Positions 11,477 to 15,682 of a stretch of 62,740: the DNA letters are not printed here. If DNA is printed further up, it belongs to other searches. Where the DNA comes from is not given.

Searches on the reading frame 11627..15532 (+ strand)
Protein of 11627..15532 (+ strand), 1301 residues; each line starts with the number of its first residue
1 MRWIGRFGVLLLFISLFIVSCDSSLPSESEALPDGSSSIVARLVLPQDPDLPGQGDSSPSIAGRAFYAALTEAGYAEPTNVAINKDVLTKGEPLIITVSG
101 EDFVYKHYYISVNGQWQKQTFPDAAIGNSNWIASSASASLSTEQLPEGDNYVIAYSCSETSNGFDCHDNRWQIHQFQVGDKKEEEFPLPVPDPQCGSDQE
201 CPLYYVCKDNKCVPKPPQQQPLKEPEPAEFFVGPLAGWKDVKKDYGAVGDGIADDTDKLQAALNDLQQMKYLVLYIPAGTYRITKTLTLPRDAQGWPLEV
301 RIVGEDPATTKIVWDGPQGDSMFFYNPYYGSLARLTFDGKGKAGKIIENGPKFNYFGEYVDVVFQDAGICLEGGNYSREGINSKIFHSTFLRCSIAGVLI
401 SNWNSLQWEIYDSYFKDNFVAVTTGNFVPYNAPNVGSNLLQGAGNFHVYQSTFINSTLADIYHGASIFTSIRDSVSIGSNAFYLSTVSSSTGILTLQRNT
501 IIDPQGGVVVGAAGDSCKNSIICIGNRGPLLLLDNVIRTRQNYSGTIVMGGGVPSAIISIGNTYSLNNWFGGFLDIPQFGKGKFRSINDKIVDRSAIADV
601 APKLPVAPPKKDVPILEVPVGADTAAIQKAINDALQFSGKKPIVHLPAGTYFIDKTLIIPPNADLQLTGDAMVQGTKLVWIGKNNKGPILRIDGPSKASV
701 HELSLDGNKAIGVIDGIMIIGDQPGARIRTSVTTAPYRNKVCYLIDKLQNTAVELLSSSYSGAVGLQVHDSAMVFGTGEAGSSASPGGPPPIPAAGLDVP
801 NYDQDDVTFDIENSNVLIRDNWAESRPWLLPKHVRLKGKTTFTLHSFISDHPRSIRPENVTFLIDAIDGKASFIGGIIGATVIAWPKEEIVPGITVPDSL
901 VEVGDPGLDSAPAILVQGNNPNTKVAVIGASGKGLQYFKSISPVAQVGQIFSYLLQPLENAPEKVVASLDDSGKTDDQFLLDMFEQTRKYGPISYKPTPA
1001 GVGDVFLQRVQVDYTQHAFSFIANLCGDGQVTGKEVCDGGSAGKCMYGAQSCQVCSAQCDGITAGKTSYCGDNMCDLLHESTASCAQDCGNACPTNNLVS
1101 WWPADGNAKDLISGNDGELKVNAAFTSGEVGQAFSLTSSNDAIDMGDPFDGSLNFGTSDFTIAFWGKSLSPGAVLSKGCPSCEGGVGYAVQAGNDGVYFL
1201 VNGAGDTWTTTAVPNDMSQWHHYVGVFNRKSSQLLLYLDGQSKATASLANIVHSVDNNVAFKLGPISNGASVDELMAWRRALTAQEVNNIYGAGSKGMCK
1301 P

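Call 13: search_protein_families(library=pfam, proteins=[window:11627-15532:+], max_evalue=0.01)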
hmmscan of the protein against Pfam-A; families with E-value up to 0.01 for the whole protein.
window:11627-15532:+ (1301 aa): 4 families
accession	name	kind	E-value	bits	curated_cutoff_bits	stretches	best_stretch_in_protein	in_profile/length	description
PF12708.12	Pect-lyase_RHGA_epim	-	1.2e-17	64.9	27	2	241-290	4-53/213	Rhamnogalacturonase A/epimerase, pectate lyase-like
PF13385.13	Laminin_G_3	-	2.4e-14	54.2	27.6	1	1153-1288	12-151/151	Concanavalin A-like lectin/glucanases superfamily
PF07953.20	Toxin_R_bind_N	-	8.7e-05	22.7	23.8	1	1112-1267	7-173/191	Clostridium neurotoxin, N-terminal receptor binding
PF12218.14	End_N_terminal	-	0.0038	17.4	26.3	0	247-265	1-19/67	N terminal extension of bacteriophage endosialidase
